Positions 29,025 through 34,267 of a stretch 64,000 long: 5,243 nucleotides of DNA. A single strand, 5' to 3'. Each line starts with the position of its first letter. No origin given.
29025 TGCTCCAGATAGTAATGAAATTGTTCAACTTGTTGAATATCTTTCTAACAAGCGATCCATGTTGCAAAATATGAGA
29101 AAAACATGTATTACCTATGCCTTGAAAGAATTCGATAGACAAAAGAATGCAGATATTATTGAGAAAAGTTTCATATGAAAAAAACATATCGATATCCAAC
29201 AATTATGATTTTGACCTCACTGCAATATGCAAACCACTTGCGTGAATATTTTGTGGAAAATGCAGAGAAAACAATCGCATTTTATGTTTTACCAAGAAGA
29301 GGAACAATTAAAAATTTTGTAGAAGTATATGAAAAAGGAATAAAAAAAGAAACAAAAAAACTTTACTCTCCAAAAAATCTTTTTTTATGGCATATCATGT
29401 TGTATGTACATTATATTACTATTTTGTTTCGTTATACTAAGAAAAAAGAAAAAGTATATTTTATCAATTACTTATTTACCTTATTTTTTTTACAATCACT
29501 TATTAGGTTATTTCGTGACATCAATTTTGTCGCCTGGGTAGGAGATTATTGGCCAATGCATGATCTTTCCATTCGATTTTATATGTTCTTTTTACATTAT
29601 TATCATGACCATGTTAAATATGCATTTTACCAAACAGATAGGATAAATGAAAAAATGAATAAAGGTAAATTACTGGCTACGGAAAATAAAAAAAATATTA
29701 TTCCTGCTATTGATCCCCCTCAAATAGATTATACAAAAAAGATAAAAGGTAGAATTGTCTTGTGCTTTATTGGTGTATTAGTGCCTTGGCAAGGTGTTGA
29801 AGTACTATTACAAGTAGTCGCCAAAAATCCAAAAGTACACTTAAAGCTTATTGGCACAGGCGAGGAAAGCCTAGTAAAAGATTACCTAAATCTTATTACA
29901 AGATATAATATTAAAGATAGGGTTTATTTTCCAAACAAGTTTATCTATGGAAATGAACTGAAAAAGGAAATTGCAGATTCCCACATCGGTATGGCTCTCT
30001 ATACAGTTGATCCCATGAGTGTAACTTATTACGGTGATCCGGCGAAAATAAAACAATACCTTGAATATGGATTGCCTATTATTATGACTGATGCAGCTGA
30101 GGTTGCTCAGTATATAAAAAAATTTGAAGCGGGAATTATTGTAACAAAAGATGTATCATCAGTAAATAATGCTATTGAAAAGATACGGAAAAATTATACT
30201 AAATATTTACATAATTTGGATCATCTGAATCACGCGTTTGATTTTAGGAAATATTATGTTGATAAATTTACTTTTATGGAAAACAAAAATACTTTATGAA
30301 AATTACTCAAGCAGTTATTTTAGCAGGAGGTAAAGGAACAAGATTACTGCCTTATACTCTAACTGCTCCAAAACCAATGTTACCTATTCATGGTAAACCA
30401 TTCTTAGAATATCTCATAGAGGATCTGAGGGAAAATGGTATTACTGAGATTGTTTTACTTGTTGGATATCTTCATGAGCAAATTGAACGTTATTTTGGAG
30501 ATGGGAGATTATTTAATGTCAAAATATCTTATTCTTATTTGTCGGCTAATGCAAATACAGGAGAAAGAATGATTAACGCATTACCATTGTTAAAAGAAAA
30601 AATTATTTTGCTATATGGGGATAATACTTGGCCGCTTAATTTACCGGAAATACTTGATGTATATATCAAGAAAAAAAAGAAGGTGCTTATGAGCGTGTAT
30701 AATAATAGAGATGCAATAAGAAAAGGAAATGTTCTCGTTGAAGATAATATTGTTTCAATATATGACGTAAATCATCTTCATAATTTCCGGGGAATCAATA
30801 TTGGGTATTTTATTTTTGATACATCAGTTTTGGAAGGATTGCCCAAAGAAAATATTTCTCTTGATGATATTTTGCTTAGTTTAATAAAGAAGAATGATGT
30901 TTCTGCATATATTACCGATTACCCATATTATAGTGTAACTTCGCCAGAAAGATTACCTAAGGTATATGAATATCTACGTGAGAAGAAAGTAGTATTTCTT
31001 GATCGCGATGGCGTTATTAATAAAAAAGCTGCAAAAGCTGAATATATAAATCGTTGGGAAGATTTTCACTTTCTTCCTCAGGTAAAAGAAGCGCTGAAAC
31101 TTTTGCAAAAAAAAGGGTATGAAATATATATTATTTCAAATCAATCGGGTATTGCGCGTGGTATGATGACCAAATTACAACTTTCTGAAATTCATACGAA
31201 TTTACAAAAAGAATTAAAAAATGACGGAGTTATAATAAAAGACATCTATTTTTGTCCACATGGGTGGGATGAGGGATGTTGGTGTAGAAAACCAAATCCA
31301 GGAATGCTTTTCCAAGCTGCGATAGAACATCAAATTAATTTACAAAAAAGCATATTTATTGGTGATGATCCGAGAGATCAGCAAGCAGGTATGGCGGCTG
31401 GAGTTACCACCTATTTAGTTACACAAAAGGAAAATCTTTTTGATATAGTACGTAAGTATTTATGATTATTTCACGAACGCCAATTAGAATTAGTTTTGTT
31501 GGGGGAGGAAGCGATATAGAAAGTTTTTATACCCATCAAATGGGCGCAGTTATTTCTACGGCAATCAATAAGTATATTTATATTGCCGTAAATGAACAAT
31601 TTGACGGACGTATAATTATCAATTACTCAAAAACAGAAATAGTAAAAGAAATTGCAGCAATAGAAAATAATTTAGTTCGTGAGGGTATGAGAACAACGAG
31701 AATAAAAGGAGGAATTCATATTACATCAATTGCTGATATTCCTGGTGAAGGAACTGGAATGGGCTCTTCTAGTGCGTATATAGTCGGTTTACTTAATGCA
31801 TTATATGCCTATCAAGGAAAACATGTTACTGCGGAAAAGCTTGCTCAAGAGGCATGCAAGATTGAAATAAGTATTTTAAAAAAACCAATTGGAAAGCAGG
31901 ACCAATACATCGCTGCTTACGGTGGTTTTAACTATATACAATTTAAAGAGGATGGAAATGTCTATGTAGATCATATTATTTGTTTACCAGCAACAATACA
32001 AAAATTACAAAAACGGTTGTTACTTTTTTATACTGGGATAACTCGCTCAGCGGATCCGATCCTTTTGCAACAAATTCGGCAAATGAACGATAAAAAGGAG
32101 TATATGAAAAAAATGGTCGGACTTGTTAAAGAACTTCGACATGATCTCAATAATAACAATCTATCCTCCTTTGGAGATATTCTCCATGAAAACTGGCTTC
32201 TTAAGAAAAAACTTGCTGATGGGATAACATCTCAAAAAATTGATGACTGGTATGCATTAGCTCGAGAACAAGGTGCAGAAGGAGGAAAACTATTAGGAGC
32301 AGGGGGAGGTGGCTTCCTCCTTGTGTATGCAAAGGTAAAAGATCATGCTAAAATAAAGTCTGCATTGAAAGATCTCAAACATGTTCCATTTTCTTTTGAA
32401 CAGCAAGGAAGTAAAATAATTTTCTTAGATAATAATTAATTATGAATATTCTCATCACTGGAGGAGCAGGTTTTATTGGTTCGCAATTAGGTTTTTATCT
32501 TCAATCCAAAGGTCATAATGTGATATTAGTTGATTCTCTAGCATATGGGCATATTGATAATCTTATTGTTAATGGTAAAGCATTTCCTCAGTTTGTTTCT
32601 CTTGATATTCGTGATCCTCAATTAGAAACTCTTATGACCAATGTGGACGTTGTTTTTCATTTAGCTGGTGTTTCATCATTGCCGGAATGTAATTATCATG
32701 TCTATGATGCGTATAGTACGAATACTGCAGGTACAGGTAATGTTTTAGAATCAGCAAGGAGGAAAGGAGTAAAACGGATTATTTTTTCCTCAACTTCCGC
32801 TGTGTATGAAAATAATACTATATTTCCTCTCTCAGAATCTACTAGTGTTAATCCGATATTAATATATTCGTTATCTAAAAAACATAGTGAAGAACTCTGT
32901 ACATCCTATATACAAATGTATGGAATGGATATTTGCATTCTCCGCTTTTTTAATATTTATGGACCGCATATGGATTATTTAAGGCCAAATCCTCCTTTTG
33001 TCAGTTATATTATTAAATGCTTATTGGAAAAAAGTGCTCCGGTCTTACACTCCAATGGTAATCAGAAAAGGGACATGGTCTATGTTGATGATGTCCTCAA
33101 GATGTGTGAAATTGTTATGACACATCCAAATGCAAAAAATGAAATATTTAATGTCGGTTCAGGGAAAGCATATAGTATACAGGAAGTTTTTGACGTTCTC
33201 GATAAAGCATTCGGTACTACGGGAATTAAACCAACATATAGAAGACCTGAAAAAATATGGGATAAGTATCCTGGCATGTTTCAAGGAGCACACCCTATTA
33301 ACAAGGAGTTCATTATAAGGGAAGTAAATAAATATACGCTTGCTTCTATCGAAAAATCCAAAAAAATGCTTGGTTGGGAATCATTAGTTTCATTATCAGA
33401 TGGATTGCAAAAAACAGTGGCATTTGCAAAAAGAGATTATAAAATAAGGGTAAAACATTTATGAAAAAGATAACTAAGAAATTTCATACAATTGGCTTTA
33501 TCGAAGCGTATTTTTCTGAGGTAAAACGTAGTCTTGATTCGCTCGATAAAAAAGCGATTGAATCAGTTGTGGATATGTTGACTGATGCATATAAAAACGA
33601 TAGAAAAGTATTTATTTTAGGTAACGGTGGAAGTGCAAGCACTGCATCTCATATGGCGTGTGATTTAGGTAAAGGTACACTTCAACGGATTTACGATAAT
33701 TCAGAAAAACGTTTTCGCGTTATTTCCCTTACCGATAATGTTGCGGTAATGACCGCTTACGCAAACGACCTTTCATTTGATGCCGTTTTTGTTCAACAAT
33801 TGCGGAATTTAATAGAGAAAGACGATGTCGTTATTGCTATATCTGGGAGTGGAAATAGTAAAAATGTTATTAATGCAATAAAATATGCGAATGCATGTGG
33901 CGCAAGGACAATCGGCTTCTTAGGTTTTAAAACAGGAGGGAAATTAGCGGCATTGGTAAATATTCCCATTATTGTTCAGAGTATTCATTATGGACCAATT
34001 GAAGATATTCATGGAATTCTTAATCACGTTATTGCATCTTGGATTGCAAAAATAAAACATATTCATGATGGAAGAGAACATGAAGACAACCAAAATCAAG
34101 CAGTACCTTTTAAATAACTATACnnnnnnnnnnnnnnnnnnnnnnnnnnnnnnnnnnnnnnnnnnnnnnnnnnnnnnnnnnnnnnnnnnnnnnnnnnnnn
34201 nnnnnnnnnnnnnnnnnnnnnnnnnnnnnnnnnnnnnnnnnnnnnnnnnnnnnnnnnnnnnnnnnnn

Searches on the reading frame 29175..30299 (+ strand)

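Call 63: search_protein_families(library=pfam, proteins=[window:29175-30299:+], max_evalue=0.00001)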
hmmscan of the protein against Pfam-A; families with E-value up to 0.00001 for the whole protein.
window:29175-30299:+ (374 aa): 2 families
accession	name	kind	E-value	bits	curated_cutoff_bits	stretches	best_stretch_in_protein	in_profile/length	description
PF00534.26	Glycos_transf_1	-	3.4e-11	43.4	26.4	1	189-343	11-160/172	Glycosyl transferases group 1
PF13692.12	Glyco_trans_1_4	-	1.8e-10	41.7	27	1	194-338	2-140/142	Glycosyl transferases group 1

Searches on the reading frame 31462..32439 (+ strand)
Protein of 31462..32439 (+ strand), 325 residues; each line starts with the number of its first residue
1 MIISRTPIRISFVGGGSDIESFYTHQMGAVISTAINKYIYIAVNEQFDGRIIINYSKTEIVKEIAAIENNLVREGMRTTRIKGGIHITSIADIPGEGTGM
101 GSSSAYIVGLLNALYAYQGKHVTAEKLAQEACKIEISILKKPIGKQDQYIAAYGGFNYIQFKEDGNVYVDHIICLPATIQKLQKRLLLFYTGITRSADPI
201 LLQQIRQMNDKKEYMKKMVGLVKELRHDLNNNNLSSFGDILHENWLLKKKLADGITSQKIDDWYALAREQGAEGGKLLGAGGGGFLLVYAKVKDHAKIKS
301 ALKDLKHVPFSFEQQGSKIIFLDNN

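Call 63: search_protein_families(library=pfam, proteins=[window:31462-32439:+], max_evalue=0.00001)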
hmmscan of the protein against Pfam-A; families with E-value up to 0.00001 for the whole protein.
window:31462-32439:+ (325 aa): 2 families
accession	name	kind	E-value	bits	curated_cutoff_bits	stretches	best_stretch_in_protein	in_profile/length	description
PF00288.32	GHMP_kinases_N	-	5.7e-14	52.5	22.3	1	77-155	15-87/87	GHMP kinases N terminal domain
PF08544.19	GHMP_kinases_C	-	1.7e-08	35.2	21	1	226-297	2-74/85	GHMP kinases C terminal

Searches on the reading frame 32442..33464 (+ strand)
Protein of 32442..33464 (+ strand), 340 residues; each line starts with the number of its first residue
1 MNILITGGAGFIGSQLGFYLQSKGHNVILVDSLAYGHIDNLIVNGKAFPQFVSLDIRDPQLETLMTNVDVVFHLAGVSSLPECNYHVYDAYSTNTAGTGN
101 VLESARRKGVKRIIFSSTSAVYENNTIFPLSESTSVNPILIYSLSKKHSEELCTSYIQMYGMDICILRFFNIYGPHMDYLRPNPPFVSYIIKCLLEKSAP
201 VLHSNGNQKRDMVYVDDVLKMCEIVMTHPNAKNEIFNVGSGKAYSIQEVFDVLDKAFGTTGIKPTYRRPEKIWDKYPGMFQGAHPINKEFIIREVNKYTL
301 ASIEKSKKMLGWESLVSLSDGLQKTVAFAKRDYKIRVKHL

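Call 63: search_protein_families(library=pfam, proteins=[window:32442-33464:+], max_evalue=0.00001)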
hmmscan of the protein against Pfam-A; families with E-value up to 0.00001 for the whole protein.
window:32442-33464:+ (340 aa): 7 families
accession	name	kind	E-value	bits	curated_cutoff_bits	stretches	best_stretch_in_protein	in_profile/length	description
PF01370.27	Epimerase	-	2.5e-54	184.6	20.9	1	3-239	1-240/240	NAD dependent epimerase/dehydratase family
PF16363.11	GDP_Man_Dehyd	-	1e-44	153.8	27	1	4-325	1-332/332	GDP-mannose 4,6 dehydratase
PF01073.25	3Beta_HSD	-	7.1e-19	68.3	22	1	4-221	1-224/280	3-beta hydroxysteroid dehydrogenase/isomerase family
PF02719.21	Polysacc_synt_2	-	2.3e-15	57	20.2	1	3-174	1-173/293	Polysaccharide biosynthesis protein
PF07993.18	NAD_binding_4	-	2.1e-13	50.5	20.1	1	54-221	75-257/258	Male sterility protein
PF04321.23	RmlD_sub_bind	-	2.3e-13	50.3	27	1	1-176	1-155/287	RmlD substrate binding domain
PF13460.12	NAD_binding_10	-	8.3e-07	29.5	27.2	1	7-151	1-129/184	NAD(P)H-binding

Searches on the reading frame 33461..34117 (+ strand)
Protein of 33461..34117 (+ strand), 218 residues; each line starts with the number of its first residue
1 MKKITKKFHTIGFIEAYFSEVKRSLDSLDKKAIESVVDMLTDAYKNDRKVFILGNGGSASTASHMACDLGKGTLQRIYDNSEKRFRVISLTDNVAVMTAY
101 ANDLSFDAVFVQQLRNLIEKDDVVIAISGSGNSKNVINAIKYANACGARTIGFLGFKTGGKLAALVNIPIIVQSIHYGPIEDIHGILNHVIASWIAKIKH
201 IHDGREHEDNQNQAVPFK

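Call 63: search_protein_families(library=pfam, proteins=[window:33461-34117:+], max_evalue=0.00001)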
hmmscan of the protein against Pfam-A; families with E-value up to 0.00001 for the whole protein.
window:33461-34117:+ (218 aa): 2 families
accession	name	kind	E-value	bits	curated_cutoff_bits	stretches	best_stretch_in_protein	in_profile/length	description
PF13580.11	SIS_2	-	5.8e-21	75.4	27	1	17-154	2-137/138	SIS domain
PF01380.27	SIS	-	1.5e-09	38.2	25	1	110-153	43-86/131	SIS domain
